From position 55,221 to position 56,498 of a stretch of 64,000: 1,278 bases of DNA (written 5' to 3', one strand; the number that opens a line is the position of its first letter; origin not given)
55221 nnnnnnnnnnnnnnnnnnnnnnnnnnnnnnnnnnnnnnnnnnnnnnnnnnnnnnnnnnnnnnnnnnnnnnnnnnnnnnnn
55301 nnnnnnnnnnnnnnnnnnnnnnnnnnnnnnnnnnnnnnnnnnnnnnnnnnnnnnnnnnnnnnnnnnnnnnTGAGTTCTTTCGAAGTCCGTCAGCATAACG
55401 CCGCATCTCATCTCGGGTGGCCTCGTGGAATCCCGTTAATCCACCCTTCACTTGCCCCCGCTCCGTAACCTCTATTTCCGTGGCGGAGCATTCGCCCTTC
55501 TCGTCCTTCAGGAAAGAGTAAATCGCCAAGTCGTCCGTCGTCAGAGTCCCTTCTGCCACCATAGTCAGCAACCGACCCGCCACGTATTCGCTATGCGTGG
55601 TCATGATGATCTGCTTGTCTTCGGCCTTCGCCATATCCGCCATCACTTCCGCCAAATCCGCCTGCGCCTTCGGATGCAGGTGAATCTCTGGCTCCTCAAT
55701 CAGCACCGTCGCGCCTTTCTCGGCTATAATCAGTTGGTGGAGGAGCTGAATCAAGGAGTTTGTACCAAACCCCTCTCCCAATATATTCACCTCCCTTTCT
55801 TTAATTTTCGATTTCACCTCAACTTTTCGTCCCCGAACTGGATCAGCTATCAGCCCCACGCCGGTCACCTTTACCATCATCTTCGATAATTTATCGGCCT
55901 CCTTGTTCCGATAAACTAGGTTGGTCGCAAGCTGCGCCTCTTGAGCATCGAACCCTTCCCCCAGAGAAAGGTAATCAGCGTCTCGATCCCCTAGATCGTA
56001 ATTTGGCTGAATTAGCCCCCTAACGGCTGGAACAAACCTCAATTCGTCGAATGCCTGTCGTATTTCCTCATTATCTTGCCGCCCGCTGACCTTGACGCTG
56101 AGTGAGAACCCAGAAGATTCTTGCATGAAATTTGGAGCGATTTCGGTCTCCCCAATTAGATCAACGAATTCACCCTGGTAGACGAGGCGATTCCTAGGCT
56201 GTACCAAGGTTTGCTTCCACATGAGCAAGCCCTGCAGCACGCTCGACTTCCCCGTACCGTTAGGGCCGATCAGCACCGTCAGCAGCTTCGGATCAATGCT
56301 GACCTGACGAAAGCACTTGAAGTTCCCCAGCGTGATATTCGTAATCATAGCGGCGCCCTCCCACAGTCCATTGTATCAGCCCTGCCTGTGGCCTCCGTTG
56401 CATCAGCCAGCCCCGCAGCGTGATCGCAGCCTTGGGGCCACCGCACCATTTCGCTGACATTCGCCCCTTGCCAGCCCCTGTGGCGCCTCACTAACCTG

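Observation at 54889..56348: Translationally coupled ABC-type (AAA_21/OLD-like) ATPase + PIN-like protein in a low-GC islet: candidate uncharacterised defence or abortive-infection module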

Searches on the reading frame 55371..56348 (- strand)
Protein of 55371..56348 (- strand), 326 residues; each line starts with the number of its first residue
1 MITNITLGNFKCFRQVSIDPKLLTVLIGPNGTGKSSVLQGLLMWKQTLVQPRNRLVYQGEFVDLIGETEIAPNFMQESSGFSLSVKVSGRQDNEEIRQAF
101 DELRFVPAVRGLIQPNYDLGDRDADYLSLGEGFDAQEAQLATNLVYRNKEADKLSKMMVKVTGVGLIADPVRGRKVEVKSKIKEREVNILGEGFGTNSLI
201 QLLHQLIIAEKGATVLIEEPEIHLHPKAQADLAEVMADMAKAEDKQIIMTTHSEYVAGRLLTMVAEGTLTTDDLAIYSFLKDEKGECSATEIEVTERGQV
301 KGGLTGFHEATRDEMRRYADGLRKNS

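Call 3: search_protein_families(library=pfam, proteins=[window:55371-56348:-], max_evalue=1)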
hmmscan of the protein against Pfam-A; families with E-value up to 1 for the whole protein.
window:55371-56348:- (326 aa): 14 families
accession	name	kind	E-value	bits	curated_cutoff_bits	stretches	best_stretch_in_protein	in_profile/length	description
PF13175.12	AAA_15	-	1.1e-30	107.9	32.1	2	175-257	287-374/374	AAA ATPase domain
PF13304.12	AAA_21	-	9e-24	85.5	27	2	184-256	230-302/304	AAA domain, putative AbiEii toxin, Type IV TA system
PF13476.12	AAA_23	-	7.9e-07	30.3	27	1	5-43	2-41/201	AAA domain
PF02463.25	SMC_N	-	1.3e-06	28.5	40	1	1-41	1-44/220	RecF/RecN/SMC N terminal domain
PF11398.14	DUF2813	-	0.00014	21.8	21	1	4-43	5-44/372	Protein of unknown function (DUF2813)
PF13555.12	AAA_29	-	0.00055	20.1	27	1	8-40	10-41/61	P-loop containing region of AAA domain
PF13401.12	AAA_22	-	0.0018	19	27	1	21-68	5-45/130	AAA domain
PF00005.33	ABC_tran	-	0.0021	19.1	25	1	17-43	7-33/137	ABC transporter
PF13191.12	AAA_16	-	0.022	15.7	32.6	1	13-90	16-85/167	AAA ATPase domain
PF13604.12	AAA_30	-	0.024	14.8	27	1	13-41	10-38/191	AAA domain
PF20007.4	fvmRadSAM-pep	-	0.038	14.6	27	1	172-206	28-62/73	FtsH ternary system-associated peptide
PF13514.12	AAA_27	-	0.11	12.5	22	1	19-42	24-47/206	AAA domain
PF04310.18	MukB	-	0.16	12.1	23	0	7-41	11-46/226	MukB N-terminal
PF09476.15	Pilus_CpaD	-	0.22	11.7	31.1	1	200-255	26-83/200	Pilus biogenesis CpaD protein (pilus_cpaD)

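Call 4: search_protein_families(library=padloc, proteins=[window:55371-56348:-], max_evalue=1)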
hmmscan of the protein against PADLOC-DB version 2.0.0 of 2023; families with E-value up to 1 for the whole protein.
window:55371-56348:- (326 aa): 157 families (the best 25 are shown)
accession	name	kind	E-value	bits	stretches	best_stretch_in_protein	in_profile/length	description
PDLC03878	NsnB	-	2.4e-47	160.4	1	1-317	1-341/345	-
PDLC02979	AriA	-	1.4e-33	115.2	2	177-257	290-373/373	-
PDLC04148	HEC-03B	-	4.9e-31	106.3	2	175-307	302-433/458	-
PDLC04707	PDC-M55A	-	1.7e-24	84.6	2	91-317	176-408/421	-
PDLC02980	AriA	-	3e-24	84.5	2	153-255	199-301/304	-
PDLC04213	HEC-02A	-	6.1e-18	63.5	2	150-290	172-305/337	-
PDLC04175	HEC-01A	-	2.1e-17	61.2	2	195-255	252-310/363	-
PDLC04180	HEC-01A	-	2.5e-17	61.1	2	195-255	258-319/382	-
PDLC02335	AbiLi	-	2.9e-17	60.7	1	1-255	49-239/326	AbiLi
PDLC04179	HEC-01A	-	3.7e-17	60.6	2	176-256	324-404/459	-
PDLC04178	HEC-01A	-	4.3e-17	60.2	2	209-253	285-327/399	-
PDLC02358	Old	-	4.9e-17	59.9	2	198-253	267-325/578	Old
PDLC04391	PDC-M07A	-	1.9e-16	58.1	2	1-95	1-95/412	-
PDLC00278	PtuA1|PtuA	-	3.2e-16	57.7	2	2-43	3-45/436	AAA ATPase domain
PDLC00069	GajA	-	5.4e-16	56.2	2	215-258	338-382/687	AAA ATPase domain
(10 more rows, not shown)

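Call 5: search_protein_families(library=ncbifam, proteins=[window:55371-56348:-], max_evalue=1)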
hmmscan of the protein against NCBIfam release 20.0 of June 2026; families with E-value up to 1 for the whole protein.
window:55371-56348:- (326 aa): 67 families (the best 25 are shown)
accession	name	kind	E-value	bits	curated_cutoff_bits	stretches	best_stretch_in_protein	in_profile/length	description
NF047739.1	antiphage_MADS3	equivalog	6.1e-15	55.3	420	2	1-49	1-49/427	methylation-associated defense system AAA family ATPase MAD3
NF041760.1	PtuA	equivalog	7.5e-14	51.5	500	2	2-74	52-122/524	retron Ec78 anti-phage system effector ATPase PtuA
NF038234.1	retron_eff_Eco8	equivalog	4.7e-12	45.3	250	2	181-260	237-328/679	retron Eco8 family effector endonuclease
TIGR00611.2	recf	equivalog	1e-06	28.2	172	1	2-42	1-42/339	DNA replication/repair protein RecF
NF008409.0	PRK11231.1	equivalog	1.1e-06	28.3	375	2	17-42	22-49/255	Fe(3+) dicitrate ABC transporter ATP-binding protein FecE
NF040873.1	AztA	equivalog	1.2e-06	28.2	220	2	16-41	13-38/191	zinc ABC transporter ATP-binding protein AztA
TIGR00972.1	3a0107s01c2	equivalog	2.2e-06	27.2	343.2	2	6-45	10-51/248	phosphate ABC transporter ATP-binding protein PstB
NF010068.0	PRK13548.1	equivalog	3e-06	26.5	261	2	17-41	27-51/261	heme ABC transporter ATP-binding protein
TIGR04435.1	restrict_AAA_1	hypoth_equivalog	4.1e-06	25.8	300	2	201-256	407-469/568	restriction system-associated AAA family ATPase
TIGR04521.1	ECF_ATPase_2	equivalog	1.7e-05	24.1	330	1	207-253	158-204/279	energy-coupling factor transporter ATPase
NF053840.1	MnTportMntADein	equivalog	0.00013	21.6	400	1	18-43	24-49/240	manganese ABC transporter ATP-binding protein MntA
NF007606.0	PRK10253.1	equivalog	0.00018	21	497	1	16-42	28-54/266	iron-enterobactin ABC transporter ATP-binding protein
NF010155.0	PRK13634.1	equivalog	0.00019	20.8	413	1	212-254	164-206/290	energy-coupling factor ABC transporter ATP-binding protein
TIGR02857.1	CydD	equivalog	0.0002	20.4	435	1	16-43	343-370/529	thiol reductant ABC exporter subunit CydD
TIGR03771.1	anch_rpt_ABC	equivalog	0.00021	21.1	268.8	1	207-253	127-172/223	anchored repeat-type ABC transporter ATP-binding subunit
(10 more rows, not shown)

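Call 7: search_protein_families(library=phrogs, proteins=[window:55371-56348:-], max_evalue=1)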
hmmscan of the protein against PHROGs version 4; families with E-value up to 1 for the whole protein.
window:55371-56348:- (326 aa): 19 families
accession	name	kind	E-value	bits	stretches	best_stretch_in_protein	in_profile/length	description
phrog_21420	-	unknown function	1.6e-31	110.5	2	172-315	486-629/654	-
phrog_4747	-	unknown function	1.6e-22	81.3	2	198-255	310-377/610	-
phrog_3940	-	unknown function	1.7e-20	74.3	1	1-259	4-301/537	-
phrog_9802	-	unknown function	6.5e-16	59.4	2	184-256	248-327/438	-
phrog_8323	-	unknown function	1.8e-15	57.5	2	208-256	318-364/623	-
phrog_7507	-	unknown function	1.7e-14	55.1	2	195-257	389-450/483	-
phrog_14430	-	unknown function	2.7e-12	47.7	2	185-258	311-383/444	-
phrog_5836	-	unknown function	1.8e-09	37.2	1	163-255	267-348/1071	-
phrog_8066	-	unknown function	5.4e-09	36.4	2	195-256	366-428/522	-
phrog_13167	-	unknown function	2.6e-07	30.9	1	201-259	326-384/477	-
phrog_1499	-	unknown function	1.3e-06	28.9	1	2-39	5-43/427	-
phrog_293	-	moron, auxiliary metabolic gene and host takeover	4.1e-06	26.1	2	209-263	284-338/1058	ABC transporter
phrog_25246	-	moron, auxiliary metabolic gene and host takeover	1.4e-05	24.8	1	194-254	263-321/616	ABC transporter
phrog_19212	-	unknown function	6.6e-05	22.7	1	206-258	353-410/550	-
phrog_77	-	DNA, RNA and nucleotide metabolism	0.00076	19.1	1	2-41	298-340/967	SbcC-like subunit of palindrome specific endonuclease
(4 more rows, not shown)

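Call 35: find_homologous_proteins(query=window:55371-56348:-, max_evalue=0.00001)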
Query window:55371-56348:- (326 aa): 1001 proteins with E <= 0.00001 among 4241 candidates; the best 120 are listed.
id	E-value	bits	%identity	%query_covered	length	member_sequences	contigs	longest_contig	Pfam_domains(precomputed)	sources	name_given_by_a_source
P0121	1.5e-209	712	100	100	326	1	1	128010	PF13175.13,PF13476.13,PF02463.26,PF13304.13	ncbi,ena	-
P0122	2.9e-172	590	84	99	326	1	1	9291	PF11398.15,PF13175.13,PF13476.13,PF02463.26,PF13304.13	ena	-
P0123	4.1e-164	563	80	100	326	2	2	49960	PF13175.13,PF13476.13,PF02463.26,PF13304.13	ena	-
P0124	8.5e-163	559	80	100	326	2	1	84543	PF11398.15,PF00005.34,PF13175.13,PF13476.13,PF02463.26,PF13304.13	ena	-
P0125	1.2e-160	552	79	100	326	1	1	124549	PF13175.13,PF13476.13,PF02463.26,PF13304.13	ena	-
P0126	6.9e-153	526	76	99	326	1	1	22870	PF11398.15,PF00005.34,PF13175.13,PF13476.13,PF02463.26,PF13304.13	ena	-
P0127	3.4e-148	511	72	100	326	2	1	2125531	PF11398.15,PF13175.13,PF13476.13,PF13555.13,PF02463.26,PF13304.13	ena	-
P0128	6.1e-145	500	71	100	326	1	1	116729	PF11398.15,PF13175.13,PF13476.13,PF02463.26,PF13304.13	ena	-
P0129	1.5e-143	496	73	100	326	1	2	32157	PF11398.15,PF13175.13,PF13476.13,PF02463.26,PF13304.13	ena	-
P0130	3.8e-143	494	72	100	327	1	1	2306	PF11398.15,PF13175.13,PF13476.13,PF02463.26,PF13304.13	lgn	-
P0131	7.8e-141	487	70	99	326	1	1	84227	PF13175.13,PF13476.13,PF02463.26,PF13304.13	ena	-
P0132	1.0e-139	483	69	100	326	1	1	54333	PF11398.15,PF13175.13,PF13476.13,PF02463.26,PF13304.13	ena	-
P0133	5.8e-139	481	70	100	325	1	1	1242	PF13175.13,PF13476.13,PF02463.26,PF13304.13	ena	-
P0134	1.3e-138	479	70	99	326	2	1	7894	PF13175.13,PF13476.13,PF02463.26,PF13304.13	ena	-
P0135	8.3e-137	473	69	99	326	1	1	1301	PF11398.15,PF13175.13,PF13476.13,PF02463.26,PF13304.13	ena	-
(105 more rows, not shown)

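Call 57: search_protein_families(library=padloc, alignment_id=A3, max_evalue=1e-10)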
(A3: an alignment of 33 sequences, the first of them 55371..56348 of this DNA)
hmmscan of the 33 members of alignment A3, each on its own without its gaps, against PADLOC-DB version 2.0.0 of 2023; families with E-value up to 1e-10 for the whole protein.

A. member 1, window:55371-56348:- (326 aa): 69 families (the best 25 are shown)
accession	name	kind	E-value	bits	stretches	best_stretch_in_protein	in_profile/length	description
PDLC03878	NsnB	-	2.4e-47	160.4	1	1-317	1-341/345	-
PDLC02979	AriA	-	1.4e-33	115.2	2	177-257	290-373/373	-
PDLC04148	HEC-03B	-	4.9e-31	106.3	1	175-307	302-433/458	-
PDLC04707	PDC-M55A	-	1.7e-24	84.6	1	91-317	176-408/421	-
PDLC02980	AriA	-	3e-24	84.5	1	153-255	199-301/304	-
PDLC04213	HEC-02A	-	6.1e-18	63.5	0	150-290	172-305/337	-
PDLC04175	HEC-01A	-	2.1e-17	61.2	0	195-255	252-310/363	-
PDLC04180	HEC-01A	-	2.5e-17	61.1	1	195-255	258-319/382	-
PDLC02335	AbiLi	-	2.9e-17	60.7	1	1-255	49-239/326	AbiLi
PDLC04179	HEC-01A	-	3.7e-17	60.6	0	176-256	324-404/459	-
PDLC04178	HEC-01A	-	4.3e-17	60.2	0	209-253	285-327/399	-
PDLC02358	Old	-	4.9e-17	59.9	0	198-253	267-325/578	Old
PDLC04391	PDC-M07A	-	1.9e-16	58.1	0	1-95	1-95/412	-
PDLC00278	PtuA1|PtuA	-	3.2e-16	57.7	0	2-43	3-45/436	AAA ATPase domain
PDLC00069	GajA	-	5.4e-16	56.2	0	215-258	338-382/687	AAA ATPase domain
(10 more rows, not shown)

B. families by the number of members that match (of 33 scanned): 98 families (the first 25 are shown)
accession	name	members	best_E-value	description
PDLC03878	NsnB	33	8.4e-53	-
PDLC04148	HEC-03B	33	1.5e-39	-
PDLC02979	AriA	33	1.9e-37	-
PDLC04707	PDC-M55A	33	1.3e-30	-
PDLC02980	AriA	33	6.6e-30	-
PDLC04178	HEC-01A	33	1.2e-22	-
PDLC04180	HEC-01A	33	6.9e-21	-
PDLC02335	AbiLi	33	1.3e-20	AbiLi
PDLC02981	AriAB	33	1.3e-20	-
PDLC04176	HEC-01A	33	1.4e-20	-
PDLC04135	mad3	33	1.5e-20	mads_3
PDLC02358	Old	33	4.2e-20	Old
PDLC00096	GajA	33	7.2e-20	AAA ATPase domain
PDLC04391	PDC-M07A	33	7.8e-20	-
PDLC00069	GajA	33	9.5e-20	AAA ATPase domain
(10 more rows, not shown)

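Call 67: predict_structure(alignment_id=A4)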
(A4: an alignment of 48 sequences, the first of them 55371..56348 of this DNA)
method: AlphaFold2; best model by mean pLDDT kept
length: 326 residues; sequences in the alignment: 48
mean_pLDDT: 86.9   pTM: 0.88
mean pLDDT of the five models: 86.9, 77.2, 71.8, 70.5, 69.6
residues with pLDDT >= 90: 171; 70-90: 127; 50-70: 28; < 50: 0
segments of 3 or more residues with pLDDT < 50: none
pLDDT, mean of each block of 10 residues (from residue 1): 93 95 95 93 85 77 85 79 84 82 84 89 81 87 90 93 91 91 80 72 92 94 88 96 97 92 95 96 93 89 58 75 70
secondary structure, 60 per line:
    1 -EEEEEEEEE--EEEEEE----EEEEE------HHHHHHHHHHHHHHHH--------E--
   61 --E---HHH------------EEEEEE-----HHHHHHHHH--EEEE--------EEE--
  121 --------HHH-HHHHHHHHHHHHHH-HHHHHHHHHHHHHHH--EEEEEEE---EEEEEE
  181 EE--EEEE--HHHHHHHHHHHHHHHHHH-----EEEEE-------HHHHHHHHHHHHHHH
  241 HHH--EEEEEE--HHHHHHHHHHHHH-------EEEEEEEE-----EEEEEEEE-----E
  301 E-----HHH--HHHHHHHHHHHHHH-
elements in order: E2-10 E13-18 E23-27 H34-49 E82-87 H93-101 E104-107 E116-118 H133-146 H148-162 E165-171 E175-182 E185-188 H191-208 E214-218 H226-243 E246-251 H254-266 E274-281 E287-294 H312-325

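Call 72: fold_search(model_id=the predicted structure, library=pdb)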
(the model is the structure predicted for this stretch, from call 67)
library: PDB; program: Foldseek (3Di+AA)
matches with E <= 10: 1331; with E <= 0.001: 697
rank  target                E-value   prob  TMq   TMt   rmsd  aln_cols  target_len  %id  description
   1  9nnh_C                2.5e-12  1.00  0.59  0.38   9.2       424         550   16  Cryo-EM structure of the Retron Ec78 complex, PtuA:PtuB:RT (4:2:2) (released 2025-10-08)
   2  9nnb_D                4.1e-12  1.00  0.59  0.41  11.5       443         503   17  Cryo-EM structure of the Retron Ec78 complex, PtuA:PtuB:RT (4:2:1) (released 2025-10-08)
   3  8sux_F                4.6e-12  1.00  0.51  0.46  10.3       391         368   16  Structure of E. coli PtuA hexamer (released 2024-01-10)
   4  9kjy_E                6.2e-12  1.00  0.52  0.35  14.5       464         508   15  Cryo-EM structure of the Retron-Eco7 complex (state 2) (released 2025-11-12)
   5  9nnb_C                7.8e-12  1.00  0.60  0.38   8.4       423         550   16  Cryo-EM structure of the Retron Ec78 complex, PtuA:PtuB:RT (4:2:1) (released 2025-10-08)
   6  9u9y_A                9.2e-12  1.00  0.54  0.43  10.5       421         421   15  Cryo-EM structure of retron Ec78 effector complex (released 2025-12-10)
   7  9kjy_D                9.8e-12  1.00  0.60  0.39  11.8       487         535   15  Cryo-EM structure of the Retron-Eco7 complex (state 2) (released 2025-11-12)
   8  9kjx_D                1.0e-11  1.00  0.58  0.38  12.0       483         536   15  Cryo-EM structure of the Retron-Eco7 complex (state 1) (released 2025-11-12)
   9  9kjz_C                1.2e-11  1.00  0.60  0.39  11.6       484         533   15  Cryo-EM structure of the Retron-Eco7 complex (state 3) (released 2025-11-12)
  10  9l7p_C                1.3e-11  1.00  0.53  0.45  10.2       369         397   16  Cryo-EM structure of retron Ec78 system complex (released 2025-12-10)
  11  9l7p_D                1.4e-11  1.00  0.52  0.40  14.4       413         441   16  Cryo-EM structure of retron Ec78 system complex (released 2025-12-10)
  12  9n69_D                1.5e-11  1.00  0.50  0.40  10.8       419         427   14  Structure of the retron IA complex with HNH nuclease in the "down" orientation (released 2025-04-23)
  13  9n69_C                2.7e-11  1.00  0.48  0.37  13.5       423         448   15  Structure of the retron IA complex with HNH nuclease in the "down" orientation (released 2025-04-23)
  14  8eea_B                2.9e-11  1.00  0.55  0.49   8.1       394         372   17  Structure of E.coli Septu (PtuAB) complex (released 2023-12-27)
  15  9kk2_E                3.1e-11  1.00  0.54  0.36  11.7       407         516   16  Cryo-EM structure of the Retron-Eco7 complex (state 5) (released 2025-11-12)
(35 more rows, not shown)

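Call 84: search_dna_similar(query=window:55371-56348:-, collection=plasmids, mode=protein, max_evalue=1e-8, max_rows=25)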
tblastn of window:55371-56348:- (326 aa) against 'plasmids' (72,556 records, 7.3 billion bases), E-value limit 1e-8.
Records with a match: 15; places in all: 15; records where one place covers at least 80% of the query: 0.
Best place of each record, by identity: <60% 15.
By first word of the organism name: Aeromonas 6; Vibrio 1; Nonomuraea 1; Rhodococcus 1; Polymorphobacter 1; Azotobacter 1; Pseudoalteromonas 1; Bernardetia 1; Azospirillum 1; Acetobacter 1.
By predicted mobility (MOB-suite, as given by PLSDB): conjugative 7; non-mobilizable 6; mobilizable 2.
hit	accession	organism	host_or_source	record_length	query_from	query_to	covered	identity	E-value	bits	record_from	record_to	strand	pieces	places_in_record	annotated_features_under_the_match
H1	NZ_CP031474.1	Vibrio coralliilyticus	Oyster larvae,Bacterium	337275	170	310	43%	34.5%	3e-15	84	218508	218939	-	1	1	AAA family ATPase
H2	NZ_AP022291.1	Aeromonas veronii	-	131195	158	293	42%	32.4%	1e-13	79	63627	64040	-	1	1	DUF3696 domain-containing protein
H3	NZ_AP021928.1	Aeromonas caviae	-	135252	158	293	42%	32.4%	1e-13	79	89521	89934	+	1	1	DUF3696 domain-containing protein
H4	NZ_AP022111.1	Aeromonas caviae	-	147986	158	293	42%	32.4%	1e-13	79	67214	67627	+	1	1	DUF3696 domain-containing protein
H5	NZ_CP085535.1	Aeromonas salmonicida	Brook charr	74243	173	293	37%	36.2%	1e-13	79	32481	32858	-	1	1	DUF3696 domain-containing protein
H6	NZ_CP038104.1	Aeromonas salmonicida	Salvelinus fontinalis,whole organism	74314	173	293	37%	36.2%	1e-13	79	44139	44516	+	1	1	DUF3696 domain-containing protein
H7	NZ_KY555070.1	Aeromonas salmonicida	-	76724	173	293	37%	36.2%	1e-13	79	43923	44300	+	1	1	DUF3696 domain-containing protein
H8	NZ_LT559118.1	Nonomuraea gerenzanensis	-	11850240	187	321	41%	32.4%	3e-10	69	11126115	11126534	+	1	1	none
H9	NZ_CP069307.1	Rhodococcus aetherivorans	monoisolate,Minnesota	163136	175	307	41%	32.9%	9e-11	71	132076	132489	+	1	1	DUF3696 domain-containing protein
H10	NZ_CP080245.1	Polymorphobacter sp. PAMC 29334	Megaspora,lichen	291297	186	313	39%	32.6%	1e-9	67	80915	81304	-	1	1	DUF3696 domain-containing protein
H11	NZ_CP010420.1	Azotobacter chroococcum NCIMB 8003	cell culture,soil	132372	173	277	32%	39.5%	2e-14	81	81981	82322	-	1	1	DUF3696 domain-containing protein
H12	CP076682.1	Pseudoalteromonas shioyasakiensis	isolated microorganism,Ocean water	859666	184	317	41%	29.4%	6e-9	65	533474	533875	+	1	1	DUF3696 domain-containing protein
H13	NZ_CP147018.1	Bernardetia sp. Wsw4-3y2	Red alga,Red algae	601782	193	315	38%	30.4%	3e-9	66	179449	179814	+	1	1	DUF3696 domain-containing protein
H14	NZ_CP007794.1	Azospirillum argentinense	Triticum aestivum L.,Root,wheat ...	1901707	193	326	41%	27.7%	3e-9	66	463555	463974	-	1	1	record has no annotation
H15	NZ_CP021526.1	Acetobacter ascendens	cell culture,food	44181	171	315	44%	24.7%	3e-9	66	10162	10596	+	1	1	DUF3696 domain-containing protein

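Call 85: get_annotated_region(hit=H3, flank=4500)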
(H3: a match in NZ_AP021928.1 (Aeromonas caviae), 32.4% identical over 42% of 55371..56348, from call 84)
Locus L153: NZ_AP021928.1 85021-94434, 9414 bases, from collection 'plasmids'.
description: Aeromonas caviae strain WP2-W18-ESBL-01 plasmid pWP2-W18-ESBL-01_1, complete sequence
organism: Aeromonas caviae (NCBI taxid 648)
taxonomy: Bacteria; Pseudomonadota; Gammaproteobacteria; Aeromonadales; Aeromonadaceae; Aeromonas; Aeromonas caviae
host: -; source: -; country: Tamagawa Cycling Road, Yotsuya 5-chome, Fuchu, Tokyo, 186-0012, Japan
typing (MOB-suite, as given by PLSDB): non-mobilizable; replicon rep_cluster_1169
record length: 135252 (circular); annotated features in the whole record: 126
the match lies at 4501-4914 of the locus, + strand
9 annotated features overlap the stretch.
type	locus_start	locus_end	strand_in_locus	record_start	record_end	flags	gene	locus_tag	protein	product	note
CDS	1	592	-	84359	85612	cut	-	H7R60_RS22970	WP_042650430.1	IS256-like element ISAeme25 family transposase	GO:0006313 - DNA transposition [Evidence IEA]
CDS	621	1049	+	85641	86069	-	-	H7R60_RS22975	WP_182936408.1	hypothetical protein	-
CDS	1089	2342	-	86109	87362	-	-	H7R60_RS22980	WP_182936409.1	IS256 family transposase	-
CDS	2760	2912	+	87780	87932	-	-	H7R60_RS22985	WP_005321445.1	Hok/Gef family protein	-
CDS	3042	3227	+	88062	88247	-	-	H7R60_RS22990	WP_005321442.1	hypothetical protein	-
CDS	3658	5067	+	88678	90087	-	-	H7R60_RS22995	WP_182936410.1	DUF3696 domain-containing protein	-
CDS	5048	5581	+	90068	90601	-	-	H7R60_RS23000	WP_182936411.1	hypothetical protein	-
CDS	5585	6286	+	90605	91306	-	-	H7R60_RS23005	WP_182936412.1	RNA ligase family protein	-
CDS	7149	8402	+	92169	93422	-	-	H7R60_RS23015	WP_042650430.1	IS256-like element ISAeme25 family transposase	GO:0006313 - DNA transposition [Evidence IEA]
